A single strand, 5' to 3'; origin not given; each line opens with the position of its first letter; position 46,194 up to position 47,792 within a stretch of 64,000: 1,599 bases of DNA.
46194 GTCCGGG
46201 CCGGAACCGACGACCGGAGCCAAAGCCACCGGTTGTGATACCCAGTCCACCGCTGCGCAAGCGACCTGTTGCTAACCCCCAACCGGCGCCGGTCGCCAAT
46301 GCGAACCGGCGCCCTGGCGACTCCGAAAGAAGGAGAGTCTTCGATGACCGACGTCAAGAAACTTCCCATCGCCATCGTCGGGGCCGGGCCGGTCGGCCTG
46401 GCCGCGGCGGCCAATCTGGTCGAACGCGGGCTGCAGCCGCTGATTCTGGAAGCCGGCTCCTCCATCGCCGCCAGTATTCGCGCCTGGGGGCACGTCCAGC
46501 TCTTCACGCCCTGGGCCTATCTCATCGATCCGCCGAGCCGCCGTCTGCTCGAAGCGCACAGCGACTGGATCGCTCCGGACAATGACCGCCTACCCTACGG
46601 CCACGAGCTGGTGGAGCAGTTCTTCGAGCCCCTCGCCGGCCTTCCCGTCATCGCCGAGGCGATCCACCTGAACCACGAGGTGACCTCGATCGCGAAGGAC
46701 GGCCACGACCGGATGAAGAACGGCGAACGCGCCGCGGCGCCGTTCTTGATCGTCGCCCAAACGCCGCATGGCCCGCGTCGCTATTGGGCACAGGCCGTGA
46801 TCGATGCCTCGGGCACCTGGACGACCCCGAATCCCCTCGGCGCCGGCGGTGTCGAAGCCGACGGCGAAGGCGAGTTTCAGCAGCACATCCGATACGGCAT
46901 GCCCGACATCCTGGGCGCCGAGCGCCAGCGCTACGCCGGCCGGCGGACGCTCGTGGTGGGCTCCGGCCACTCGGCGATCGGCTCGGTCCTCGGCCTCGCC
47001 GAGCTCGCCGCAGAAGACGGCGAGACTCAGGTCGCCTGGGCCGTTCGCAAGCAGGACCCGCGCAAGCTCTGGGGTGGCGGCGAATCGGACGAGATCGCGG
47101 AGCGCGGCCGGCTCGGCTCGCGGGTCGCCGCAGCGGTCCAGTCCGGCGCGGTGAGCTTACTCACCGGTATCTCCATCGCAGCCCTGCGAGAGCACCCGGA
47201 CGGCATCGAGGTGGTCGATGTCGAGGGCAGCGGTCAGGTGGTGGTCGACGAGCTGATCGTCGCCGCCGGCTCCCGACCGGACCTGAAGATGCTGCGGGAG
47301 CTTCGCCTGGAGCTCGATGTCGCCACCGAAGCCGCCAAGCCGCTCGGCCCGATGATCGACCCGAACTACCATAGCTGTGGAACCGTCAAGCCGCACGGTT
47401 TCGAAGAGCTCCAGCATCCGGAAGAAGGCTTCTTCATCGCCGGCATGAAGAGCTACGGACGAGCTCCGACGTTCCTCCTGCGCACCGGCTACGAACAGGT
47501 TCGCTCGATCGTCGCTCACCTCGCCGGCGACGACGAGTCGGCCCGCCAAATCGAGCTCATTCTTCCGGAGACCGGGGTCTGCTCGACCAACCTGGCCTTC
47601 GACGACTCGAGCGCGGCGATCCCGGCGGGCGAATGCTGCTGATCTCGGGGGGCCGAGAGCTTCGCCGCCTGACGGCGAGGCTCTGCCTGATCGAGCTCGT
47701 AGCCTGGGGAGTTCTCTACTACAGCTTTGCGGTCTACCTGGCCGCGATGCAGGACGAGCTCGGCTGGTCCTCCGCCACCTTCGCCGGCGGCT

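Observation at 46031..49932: Compact operon: Cys-rich 70-aa peptide, YpdA/FMO-like flavoprotein ending in Cys-Cys, MFS exporter and CysK-family PLP enzyme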

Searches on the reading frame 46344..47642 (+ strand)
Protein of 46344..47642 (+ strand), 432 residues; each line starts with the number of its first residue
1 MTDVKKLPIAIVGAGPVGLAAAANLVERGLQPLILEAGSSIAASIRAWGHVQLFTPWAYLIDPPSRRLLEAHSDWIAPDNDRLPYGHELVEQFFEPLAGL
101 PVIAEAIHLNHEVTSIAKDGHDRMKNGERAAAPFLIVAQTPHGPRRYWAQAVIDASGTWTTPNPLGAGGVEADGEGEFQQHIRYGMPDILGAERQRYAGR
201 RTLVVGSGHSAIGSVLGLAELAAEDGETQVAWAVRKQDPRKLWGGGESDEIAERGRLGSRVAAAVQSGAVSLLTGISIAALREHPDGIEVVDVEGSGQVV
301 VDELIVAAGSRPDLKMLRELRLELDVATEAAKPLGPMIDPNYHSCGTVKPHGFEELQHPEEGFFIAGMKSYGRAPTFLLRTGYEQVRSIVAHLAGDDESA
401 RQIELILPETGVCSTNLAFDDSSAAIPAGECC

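Call 3: search_protein_families(library=pfam, proteins=[window:46344-47642:+], max_evalue=0.01)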
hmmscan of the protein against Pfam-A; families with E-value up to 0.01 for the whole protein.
window:46344-47642:+ (432 aa): 8 families
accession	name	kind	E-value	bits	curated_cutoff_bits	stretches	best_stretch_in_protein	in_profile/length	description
PF13738.12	Pyr_redox_3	-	1.6e-13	51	30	1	11-323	2-280/305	Pyridine nucleotide-disulphide oxidoreductase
PF01266.30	DAO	-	4.5e-11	43.3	27.9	1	9-54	2-49/353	FAD dependent oxidoreductase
PF07992.20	Pyr_redox_2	-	9.8e-07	28.9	26.1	1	9-325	3-252/291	Pyridine nucleotide-disulphide oxidoreductase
PF13450.12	NAD_binding_8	-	8.1e-06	26.5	21.9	1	11-49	1-42/68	NAD(P)-binding Rossmann-like domain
PF01946.23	Thi4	-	0.00011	22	26.2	1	6-55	17-65/235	Thi4 family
PF01494.25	FAD_binding_3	-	0.00017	21.4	22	1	7-48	2-43/349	FAD binding domain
PF03486.20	HI0933_like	-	0.00019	21.4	50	1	9-49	3-43/244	HI0933-like protein Rossmann domain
PF00890.30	FAD_binding_2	-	0.0024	17.6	20.4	0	10-40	3-33/414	FAD binding domain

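Call 4: search_protein_families(library=ncbifam, proteins=[window:46344-47642:+], max_evalue=0.01)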
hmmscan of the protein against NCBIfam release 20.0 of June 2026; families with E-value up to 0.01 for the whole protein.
window:46344-47642:+ (432 aa): 28 families (the best 25 are shown)
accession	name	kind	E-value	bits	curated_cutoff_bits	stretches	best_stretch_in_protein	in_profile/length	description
TIGR04018.1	Bthiol_YpdA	hypoth_equivalog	5.3e-10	38.6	339.9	1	9-54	2-46/316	YpdA family putative bacillithiol disulfide reductase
NF009409.0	PRK12770.1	subfamily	1e-07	31.3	343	1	5-30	17-42/360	putative glutamate synthase subunit beta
NF040505.1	ArsO_flavin_mono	equivalog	5.6e-07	29.3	425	0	144-234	113-189/346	ArsO family NAD(P)H-dependent flavin-containing monooxygenase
NF006002.0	PRK08132.1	subfamily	2.4e-06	26.2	416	1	3-47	22-66/552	FAD-dependent oxidoreductase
NF004780.0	PRK06126.1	subfamily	7.4e-06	24.5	445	1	4-42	6-44/552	hypothetical protein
NF005547.0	PRK07208.1-3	equivalog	2.3e-05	23.3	380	1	8-42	6-40/465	hypothetical protein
NF005560.0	PRK07233.1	equivalog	3.9e-05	22.7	252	1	9-40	3-34/435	hypothetical protein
NF006593.0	PRK09126.1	equivalog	4e-05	22.7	420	1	6-39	4-37/393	5-demethoxyubiquinol-8 5-hydroxylase UbiM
TIGR03364.1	HpnW_proposed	hypoth_equivalog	4.8e-05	22.6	285.1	1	9-52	3-47/365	TIGR03364 family FAD-dependent oxidoreductase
TIGR00292.1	TIGR00292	equivalog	9.1e-05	21.8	148.3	1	7-55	22-68/254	sulfide-dependent adenosine diphosphate thiazole synthase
NF004829.0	PRK06183.1-3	subfamily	0.00012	21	390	1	4-39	6-41/520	bifunctional 3-(3-hydroxy-phenyl)propionate/3-hydroxycinnamic acid hydroxylase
TIGR00275.1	TIGR00275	subfamily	0.00048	19.1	183.8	1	9-50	1-42/401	aminoacetone oxidase family FAD-binding enzyme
NF004831.0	PRK06183.1-5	equivalog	0.00049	18.7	546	1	3-47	5-49/568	bifunctional 3-(3-hydroxy-phenyl)propionate/3-hydroxycinnamic acid hydroxylase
TIGR01988.1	Ubi-OHases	subfamily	0.00059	18.8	224.65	1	9-71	2-59/387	ubiquinone biosynthesis hydroxylase, UbiH/UbiF/VisC/COQ6 family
NF001933.0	PRK00711.1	subfamily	0.0006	18.9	383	0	248-326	194-270/429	D-amino acid dehydrogenase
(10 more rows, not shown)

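Call 5: find_homologous_proteins(query=window:46344-47642:+)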
Query window:46344-47642:+ (432 aa): 8000 proteins with E <= 0.001 among 8000 candidates; the best 120 are listed.
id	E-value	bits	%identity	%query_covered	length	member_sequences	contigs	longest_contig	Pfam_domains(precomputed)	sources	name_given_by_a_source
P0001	3.3e-287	970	100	100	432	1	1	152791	PF01266.31,PF13450.13,PF07992.21,PF13738.13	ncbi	ncbi:MAG: FAD-dependent oxidoreductase [Acidobacteriota bacterium]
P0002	1.2e-230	784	78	100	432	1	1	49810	PF01266.31,PF13450.13,PF07992.21,PF13738.13,PF03486.21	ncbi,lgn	ncbi:MAG: FAD-dependent oxidoreductase [Planctomycetota bacterium]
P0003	1.5e-229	780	77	100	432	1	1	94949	PF01266.31,PF13450.13,PF07992.21,PF13738.13,PF03486.21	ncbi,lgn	-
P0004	7.6e-226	768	78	100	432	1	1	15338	PF01266.31,PF07992.21,PF13738.13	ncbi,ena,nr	ncbi:MAG: FAD-dependent oxidoreductase [Thermoanaerobaculia bacterium]|nr:FAD-dependent oxidoreducta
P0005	8.9e-225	765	76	100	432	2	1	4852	PF01266.31,PF13450.13,PF07992.21,PF13738.13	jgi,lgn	-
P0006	6.7e-224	762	77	100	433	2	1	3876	PF01266.31,PF07992.21,PF13738.13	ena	-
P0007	1.1e-223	761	77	100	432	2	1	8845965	PF01266.31,PF13450.13,PF07992.21,PF13738.13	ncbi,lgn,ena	-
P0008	2.3e-222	757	77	100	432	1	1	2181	PF01266.31,PF13450.13,PF07992.21,PF13738.13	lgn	-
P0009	3.3e-222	756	77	100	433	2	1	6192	PF01266.31,PF13450.13,PF07992.21,PF13738.13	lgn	-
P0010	3.6e-222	756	75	100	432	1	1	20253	PF01266.31,PF13450.13,PF07992.21,PF13738.13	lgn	-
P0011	1.7e-220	750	78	97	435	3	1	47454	PF01266.31,PF13450.13,PF07992.21,PF13738.13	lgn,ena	-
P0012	2.1e-219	747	77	100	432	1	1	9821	PF01266.31,PF13450.13,PF07992.21,PF13738.13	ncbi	ncbi:MAG: NAD(P)-binding domain-containing protein [Acidobacteriota bacterium]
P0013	6.0e-218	742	77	99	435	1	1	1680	PF01266.31,PF13450.13,PF07992.21,PF13738.13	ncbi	ncbi:MAG: FAD-dependent oxidoreductase [Acidobacteriota bacterium]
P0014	7.2e-213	725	73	100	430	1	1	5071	PF01266.31,PF13450.13,PF07992.21,PF13738.13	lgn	-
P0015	5.0e-212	723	72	100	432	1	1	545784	PF01266.31,PF07992.21,PF13738.13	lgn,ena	-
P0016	2.6e-211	720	73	100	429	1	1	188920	PF01266.31,PF13450.13,PF07992.21,PF13738.13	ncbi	ncbi:MAG: FAD-dependent oxidoreductase [Acidobacteriota bacterium]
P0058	4.7e-181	620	66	97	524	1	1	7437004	PF01266.31,PF13450.13,PF07992.21,PF13738.13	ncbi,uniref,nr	ncbi:FAD-dependent oxidoreductase [Rosistilla carotiformis]|uniref:FAD-dependent oxidoreductase n=1 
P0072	1.1e-175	603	62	100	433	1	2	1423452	PF01266.31,PF13450.13,PF07992.21,PF13738.13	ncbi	ncbi:MAG: FAD-dependent oxidoreductase [Nannocystales bacterium]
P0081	8.3e-172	590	62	99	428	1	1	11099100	PF01266.31,PF07992.21,PF13738.13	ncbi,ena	-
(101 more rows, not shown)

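Call 9: search_solved_structures(query=window:46344-47642:+, max_evalue=0.01)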
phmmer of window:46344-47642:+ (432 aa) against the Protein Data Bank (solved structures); distinct sequences matched with E-value up to 0.01: 8.
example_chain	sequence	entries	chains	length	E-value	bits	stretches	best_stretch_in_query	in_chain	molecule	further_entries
7a76_A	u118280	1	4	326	2.2e-05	26.7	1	6-50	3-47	THIOREDOXIN REDUCTASE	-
8odw_A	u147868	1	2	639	0.00091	21.4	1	6-121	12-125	Polyketide synthase modules-related protein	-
1ps9_A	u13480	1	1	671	0.0016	20.6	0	4-44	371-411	2,4-dienoyl-CoA reductase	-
8z16_A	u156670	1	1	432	0.002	20.3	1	9-253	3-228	Flavin-dependent monooxygenase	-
8z12_A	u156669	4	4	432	0.0021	20.2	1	9-253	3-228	Flavin-dependent monooxygenase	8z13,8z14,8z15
8z17_A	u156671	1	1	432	0.0022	20.2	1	9-253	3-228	Flavin-dependent monooxygenase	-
5i39_A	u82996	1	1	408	0.0082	18.3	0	5-42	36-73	L-amino acid deaminase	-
5hxw_A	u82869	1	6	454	0.0097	18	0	5-42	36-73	L-amino acid deaminase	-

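Call 10: find_related_loci(query=window:46344-47642:+, collection=genome_contigs, flank=8000)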
Query window:46344-47642:+ (432 aa) in genome_contigs; peptide patterns used: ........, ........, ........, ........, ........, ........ (x = any residue, [..] = any of these).
104 stretches matched a pattern; 9 encode a relative of the query (tblastn E <= 1e-3); 9 distinct loci.
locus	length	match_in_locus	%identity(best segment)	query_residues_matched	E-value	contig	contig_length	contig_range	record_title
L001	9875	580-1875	78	1-432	0e+0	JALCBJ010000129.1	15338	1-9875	MAG: Thermoanaerobaculia bacterium isolate IB1_shallow_metabat_bins_2.tsv.009 NODE_589_length_15338_cov_21.510960, whole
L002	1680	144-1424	77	1-427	0e+0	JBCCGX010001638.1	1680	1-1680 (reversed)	MAG: Acidobacteriota bacterium isolate P01_B01_bin.53 k141_1463307_length_1680_cov_47.4386, whole genome shotgun sequenc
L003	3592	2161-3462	51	1-432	2e-133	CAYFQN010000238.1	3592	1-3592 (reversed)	MAG TPA_asm: uncultured Rhodothermales bacterium isolate ERP107533_co1_159 genome assembly, contig: NODE_37057_length_35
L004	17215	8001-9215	52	8-414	3e-127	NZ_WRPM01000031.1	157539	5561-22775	Nesterenkonia alkaliphila strain F10 31, whole genome shotgun sequence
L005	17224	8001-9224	52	5-414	8e-126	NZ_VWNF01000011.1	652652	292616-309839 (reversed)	Nesterenkonia ebinurensis strain MD2 NODE_1, whole genome shotgun sequence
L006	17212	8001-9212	50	8-414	1e-121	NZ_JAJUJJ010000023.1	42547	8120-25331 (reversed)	MAG: Nesterenkonia sp. isolate bin114 k141_977512_length_42547_cov_272.1410, whole genome shotgun sequence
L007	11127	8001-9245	51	5-415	6e-121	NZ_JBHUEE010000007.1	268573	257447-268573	Georgenia deserti strain CGMCC 1.15793 spades_K_25_97_7, whole genome shotgun sequence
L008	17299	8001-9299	47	1-432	4e-120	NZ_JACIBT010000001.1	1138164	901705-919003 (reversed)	Garicola koreensis strain DSM 28238 Ga0197579_01, whole genome shotgun sequence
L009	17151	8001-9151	48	5-394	1e-85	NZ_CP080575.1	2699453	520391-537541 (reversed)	Nesterenkonia pannonica strain DSM 29786 chromosome, complete genome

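Call 11: find_encoding_contigs(protein=P0007, flank=6000, max_places=2)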
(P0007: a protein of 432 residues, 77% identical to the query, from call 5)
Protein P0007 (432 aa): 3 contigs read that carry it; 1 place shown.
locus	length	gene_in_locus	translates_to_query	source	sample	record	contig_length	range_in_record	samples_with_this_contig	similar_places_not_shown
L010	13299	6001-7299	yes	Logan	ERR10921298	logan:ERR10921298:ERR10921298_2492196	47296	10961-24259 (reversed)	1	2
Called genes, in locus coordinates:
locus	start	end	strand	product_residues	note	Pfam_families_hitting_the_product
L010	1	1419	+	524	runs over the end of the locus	PF13231:PMT_2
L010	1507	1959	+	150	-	-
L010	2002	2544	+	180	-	-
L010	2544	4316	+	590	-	PF04932:Wzy_C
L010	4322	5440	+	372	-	PF13439:Glyco_transf_4, PF13579:Glyco_trans_4_4, PF20706:GT4-conflict, PF00534:Glycos_transf_1, PF13692:Glyco_trans_1_4, PF13524:Glyco_trans_1_2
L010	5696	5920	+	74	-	-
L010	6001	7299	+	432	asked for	PF01266:DAO (weak), PF07992:Pyr_redox_2, PF13450:NAD_binding_8 (weak), PF13738:Pyr_redox_3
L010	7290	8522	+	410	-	PF07690:MFS_1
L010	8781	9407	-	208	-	PF07638:Sigma70_ECF (faint), PF04542:Sigma70_r2, PF08281:Sigma70_r4_2, PF04545:Sigma70_r4 (faint)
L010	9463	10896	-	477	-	PF02310:B12-binding, PF04055:Radical_SAM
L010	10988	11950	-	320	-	PF08240:ADH_N, PF16912:Glu_dehyd_C, PF00107:ADH_zinc_N (weak)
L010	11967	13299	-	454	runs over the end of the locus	PF00067:p450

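Call 12: find_encoding_contigs(protein=P0058, flank=6000, max_places=2)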
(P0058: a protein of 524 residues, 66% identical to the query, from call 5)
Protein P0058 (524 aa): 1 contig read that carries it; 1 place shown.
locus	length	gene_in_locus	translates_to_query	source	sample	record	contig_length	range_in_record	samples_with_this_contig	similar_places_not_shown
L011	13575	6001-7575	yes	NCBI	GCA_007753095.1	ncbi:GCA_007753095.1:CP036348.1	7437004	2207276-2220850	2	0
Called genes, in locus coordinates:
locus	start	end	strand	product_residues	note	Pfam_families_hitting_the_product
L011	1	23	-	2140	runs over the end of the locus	PF01339:CheB_methylest, PF13596:PAS_10, PF13185:GAF_2, PF00989:PAS, PF08448:PAS_4, PF13426:PAS_9, PF13185:GAF_2, PF01590:GAF, +16 more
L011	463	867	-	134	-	PF01022:HTH_5, PF12802:MarR_2 (weak), PF12840:HTH_20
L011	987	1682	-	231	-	PF02463:SMC_N, PF00005:ABC_tran, PF13304:AAA_21 (weak)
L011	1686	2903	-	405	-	PF12704:MacB_PCD (weak), PF02687:FtsX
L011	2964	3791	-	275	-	-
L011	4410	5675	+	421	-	PF13593:SBF_like (weak), PF01758:SBF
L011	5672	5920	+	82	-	-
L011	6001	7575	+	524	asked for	PF07992:Pyr_redox_2 (faint), PF01266:DAO, PF13450:NAD_binding_8 (faint), PF13738:Pyr_redox_3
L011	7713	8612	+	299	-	-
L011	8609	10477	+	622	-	PF09423:PhoD (weak)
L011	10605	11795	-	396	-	PF00150:Cellulase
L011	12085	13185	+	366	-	PF00701:DHDPS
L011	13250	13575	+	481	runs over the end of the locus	PF01408:GFO_IDH_MocA, PF19051:GFO_IDH_MocA_C2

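Call 13: find_encoding_contigs(protein=P0072, flank=6000, max_places=2)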
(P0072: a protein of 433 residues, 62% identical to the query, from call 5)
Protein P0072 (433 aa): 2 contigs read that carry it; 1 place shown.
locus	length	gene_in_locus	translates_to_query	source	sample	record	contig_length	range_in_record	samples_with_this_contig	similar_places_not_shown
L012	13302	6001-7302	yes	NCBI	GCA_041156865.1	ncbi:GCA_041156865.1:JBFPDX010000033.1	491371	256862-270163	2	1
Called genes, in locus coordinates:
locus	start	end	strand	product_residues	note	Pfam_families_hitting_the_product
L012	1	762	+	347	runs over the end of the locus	PF12625:Arabinose_bd, PF12833:HTH_18, PF00165:HTH_AraC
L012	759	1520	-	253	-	-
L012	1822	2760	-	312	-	-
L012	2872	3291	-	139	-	-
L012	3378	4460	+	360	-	PF00487:FA_desaturase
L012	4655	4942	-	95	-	-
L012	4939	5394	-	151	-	PF14358:DUF4405 (weak)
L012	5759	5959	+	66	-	-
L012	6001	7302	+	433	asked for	PF01266:DAO, PF07992:Pyr_redox_2 (weak), PF13450:NAD_binding_8 (weak), PF13738:Pyr_redox_3 (weak)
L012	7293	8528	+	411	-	PF07690:MFS_1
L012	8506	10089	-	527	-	PF00657:Lipase_GDSL, PF13472:Lipase_GDSL_2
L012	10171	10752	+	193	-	PF01035:DNA_binding_1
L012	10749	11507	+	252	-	PF02405:MlaE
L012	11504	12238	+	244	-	PF02405:MlaE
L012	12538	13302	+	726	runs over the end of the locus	-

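Call 21: search_dna_similar(query=window:46344-47642:+, collection=plasmids, mode=protein, max_rows=25)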
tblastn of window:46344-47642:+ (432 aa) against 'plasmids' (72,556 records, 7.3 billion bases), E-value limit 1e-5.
Records with a match: 161; places in all: 169; records where one place covers at least 80% of the query: 151.
Best place of each record, by identity: 60-80% 4; <60% 157.
By first word of the organism name: Streptomyces 35; Bacillus 27; Rhodococcus 23; Cytobacillus 6; Arthrobacter 4; Rhizobium 4; Rathayibacter 4; Roseomonas 3; Sinorhizobium 3; Bosea 3; and 36 more.
By predicted mobility (MOB-suite, as given by PLSDB): non-mobilizable 105; mobilizable 39; conjugative 17.
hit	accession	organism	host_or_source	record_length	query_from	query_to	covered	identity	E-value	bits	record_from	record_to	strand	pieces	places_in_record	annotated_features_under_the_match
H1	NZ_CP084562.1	Arthrobacter sp. FW305-BF8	isolate,groundwater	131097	1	416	96%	50.6%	3e-103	343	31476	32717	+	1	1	FAD-dependent oxidoreductase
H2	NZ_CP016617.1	Microvirga ossetica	Vicia alpestris,cell culture,nodules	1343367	1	432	100%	47.9%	2e-105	350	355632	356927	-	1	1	none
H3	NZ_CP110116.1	Arthrobacter sp. YA7-1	Solanum lycopersicum,Tomato (Solanum ...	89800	1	432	100%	47.7%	9e-103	342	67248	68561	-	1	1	NAD(P)-binding domain-containing protein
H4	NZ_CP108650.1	Streptomyces sp. NBC_01108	-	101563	1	432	100%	47.2%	2e-88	301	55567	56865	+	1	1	NAD(P)-binding domain-containing protein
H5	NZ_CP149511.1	Pararhizobium sp. A13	Aeschynomene indica,cell ...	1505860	1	432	100%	47.2%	3e-108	357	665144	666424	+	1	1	none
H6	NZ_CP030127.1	Indioceanicola profundi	sediment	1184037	28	420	91%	51.9%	7e-116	380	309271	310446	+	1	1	none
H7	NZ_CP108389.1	Streptomyces sp. NBC_01321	-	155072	1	432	100%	47.0%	4e-88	300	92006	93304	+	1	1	NAD(P)-binding domain-containing protein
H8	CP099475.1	Roseomonas mucosa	Human skin,single cell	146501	27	432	94%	50.0%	3e-110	363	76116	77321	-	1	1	NAD(P)-binding domain-containing protein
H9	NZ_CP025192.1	Roseomonas mucosa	Homo sapiens,clinical, human skin, ...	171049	27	432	94%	50.0%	3e-110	363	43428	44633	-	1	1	NAD(P)-binding domain-containing protein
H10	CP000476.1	Paenarthrobacter aurescens TC1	-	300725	1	432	100%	46.8%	2e-99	332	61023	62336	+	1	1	putative Secreted protein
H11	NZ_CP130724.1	Streptomyces sp. NBC_01238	-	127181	1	432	100%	46.8%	2e-87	297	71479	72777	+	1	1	NAD(P)-binding domain-containing protein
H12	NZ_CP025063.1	Roseomonas mucosa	Homo sapiens,Clinical, healthy, human ...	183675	27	432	94%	49.8%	5e-110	363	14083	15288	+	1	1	NAD(P)-binding domain-containing protein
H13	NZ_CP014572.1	Arthrobacter sp. D5-1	cell culture,Soil cores containing ...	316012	1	432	100%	46.7%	9e-94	316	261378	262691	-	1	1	FAD-dependent oxidoreductase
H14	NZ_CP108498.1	Streptomyces sp. NBC_01240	-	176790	1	432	100%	46.6%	8e-87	296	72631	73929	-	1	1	NAD(P)-binding domain-containing protein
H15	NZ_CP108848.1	Streptomyces sp. NBC_00846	-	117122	1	432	100%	46.6%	3e-86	294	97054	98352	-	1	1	NAD(P)-binding domain-containing protein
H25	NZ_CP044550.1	Hydrogenophaga sp. BPS33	-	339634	28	432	94%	48.9%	8e-112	368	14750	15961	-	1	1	FAD-dependent oxidoreductase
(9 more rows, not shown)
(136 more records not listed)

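Call 22: get_annotated_region(hit=H1, flank=6000)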
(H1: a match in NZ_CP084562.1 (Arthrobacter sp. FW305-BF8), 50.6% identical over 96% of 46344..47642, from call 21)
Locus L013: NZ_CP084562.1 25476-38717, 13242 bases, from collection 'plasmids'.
description: Arthrobacter sp. FW305-BF8 plasmid unnamed1
organism: Arthrobacter sp. FW305-BF8 (NCBI taxid 2879617)
taxonomy: Bacteria; Actinomycetota; Actinomycetes; Micrococcales; Micrococcaceae; Arthrobacter; Arthrobacter sp. FW305-BF8
host: -; source: isolate,groundwater; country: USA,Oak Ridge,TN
typing (MOB-suite, as given by PLSDB): non-mobilizable
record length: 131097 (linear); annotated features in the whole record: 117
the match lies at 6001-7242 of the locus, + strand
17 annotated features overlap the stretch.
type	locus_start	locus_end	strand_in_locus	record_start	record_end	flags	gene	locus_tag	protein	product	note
CDS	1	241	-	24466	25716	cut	-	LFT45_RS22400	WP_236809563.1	Nramp family divalent metal transporter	GO:0055085 - transmembrane transport [Evidence IEA]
CDS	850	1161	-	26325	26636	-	-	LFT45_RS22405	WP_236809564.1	thioredoxin family protein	-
CDS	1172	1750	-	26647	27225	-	-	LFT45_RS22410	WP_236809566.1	DinB family protein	-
CDS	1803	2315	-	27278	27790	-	-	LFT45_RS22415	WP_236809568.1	GNAT family N-acetyltransferase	-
CDS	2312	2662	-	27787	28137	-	-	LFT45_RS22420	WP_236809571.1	metalloregulator ArsR/SmtB family transcription factor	GO:0006355 - regulation of DNA-templated transcription [Evidence IEA]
CDS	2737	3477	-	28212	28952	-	-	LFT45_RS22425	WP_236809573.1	MIP/aquaporin family protein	GO:0055085 - transmembrane transport [Evidence IEA]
CDS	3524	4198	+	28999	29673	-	-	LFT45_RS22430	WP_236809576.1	helix-turn-helix domain-containing protein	-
CDS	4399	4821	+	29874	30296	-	-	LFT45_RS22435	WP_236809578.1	arsenate reductase ArsC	-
CDS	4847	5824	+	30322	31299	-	trxB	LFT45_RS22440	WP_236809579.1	thioredoxin-disulfide reductase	-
CDS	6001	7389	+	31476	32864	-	-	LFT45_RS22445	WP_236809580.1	FAD-dependent oxidoreductase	-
CDS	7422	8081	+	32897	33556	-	-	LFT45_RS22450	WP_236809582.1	arsenate reductase ArsC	-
CDS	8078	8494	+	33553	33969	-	-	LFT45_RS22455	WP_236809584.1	low molecular weight phosphatase family protein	-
CDS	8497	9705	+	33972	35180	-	-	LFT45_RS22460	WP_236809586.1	MFS transporter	GO:0055085 - transmembrane transport [Evidence IEA]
CDS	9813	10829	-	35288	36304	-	-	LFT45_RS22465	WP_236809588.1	bile acid:sodium symporter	-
CDS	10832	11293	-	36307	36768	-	-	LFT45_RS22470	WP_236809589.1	MerR family transcriptional regulator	GO:0006355 - regulation of DNA-templated transcription [Evidence IEA]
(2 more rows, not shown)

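Call 23: get_annotated_region(hit=H8, flank=6000)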
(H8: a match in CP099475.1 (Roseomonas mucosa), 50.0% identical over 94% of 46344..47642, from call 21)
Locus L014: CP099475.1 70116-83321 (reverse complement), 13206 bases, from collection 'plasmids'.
description: Roseomonas mucosa strain TT14 plasmid pTT14-4, complete sequence
organism: Roseomonas mucosa (NCBI taxid 207340)
taxonomy: Bacteria; Pseudomonadota; Alphaproteobacteria; Rhodospirillales; Acetobacteraceae; Roseomonas; Roseomonas mucosa
host: -; source: Human skin,single cell; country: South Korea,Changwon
typing (MOB-suite, as given by PLSDB): non-mobilizable
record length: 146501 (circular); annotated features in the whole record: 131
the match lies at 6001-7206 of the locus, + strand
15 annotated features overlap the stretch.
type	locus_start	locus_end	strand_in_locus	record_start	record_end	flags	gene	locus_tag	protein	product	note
CDS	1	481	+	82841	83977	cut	-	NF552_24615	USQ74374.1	DUF262 domain-containing protein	-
CDS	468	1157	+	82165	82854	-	-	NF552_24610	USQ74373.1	MAE_28990/MAE_18760 family HEPN-like nuclease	-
CDS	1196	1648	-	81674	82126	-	-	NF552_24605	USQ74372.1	tyrosine-type recombinase/integrase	-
CDS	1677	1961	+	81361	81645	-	-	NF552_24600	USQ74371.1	transposase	-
CDS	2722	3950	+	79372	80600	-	-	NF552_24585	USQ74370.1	IS3 family transposase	-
CDS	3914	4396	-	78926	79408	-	-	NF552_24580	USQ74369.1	IS3 family transposase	-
CDS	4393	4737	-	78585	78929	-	-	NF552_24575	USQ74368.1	transposase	-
CDS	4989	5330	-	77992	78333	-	-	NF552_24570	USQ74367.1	hypothetical protein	-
CDS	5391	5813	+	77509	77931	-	-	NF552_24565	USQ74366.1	PadR family transcriptional regulator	-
CDS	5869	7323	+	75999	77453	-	-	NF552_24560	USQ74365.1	NAD(P)-binding domain-containing protein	-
CDS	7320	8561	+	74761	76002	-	-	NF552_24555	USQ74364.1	MFS transporter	-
CDS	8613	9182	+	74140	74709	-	-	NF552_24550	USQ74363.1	hypothetical protein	-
CDS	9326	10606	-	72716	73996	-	chrA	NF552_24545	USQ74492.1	chromate efflux transporter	-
CDS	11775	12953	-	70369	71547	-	-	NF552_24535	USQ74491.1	nickel/cobalt efflux transporter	-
CDS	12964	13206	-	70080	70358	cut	-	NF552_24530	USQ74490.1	metal-sensing transcriptional repressor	-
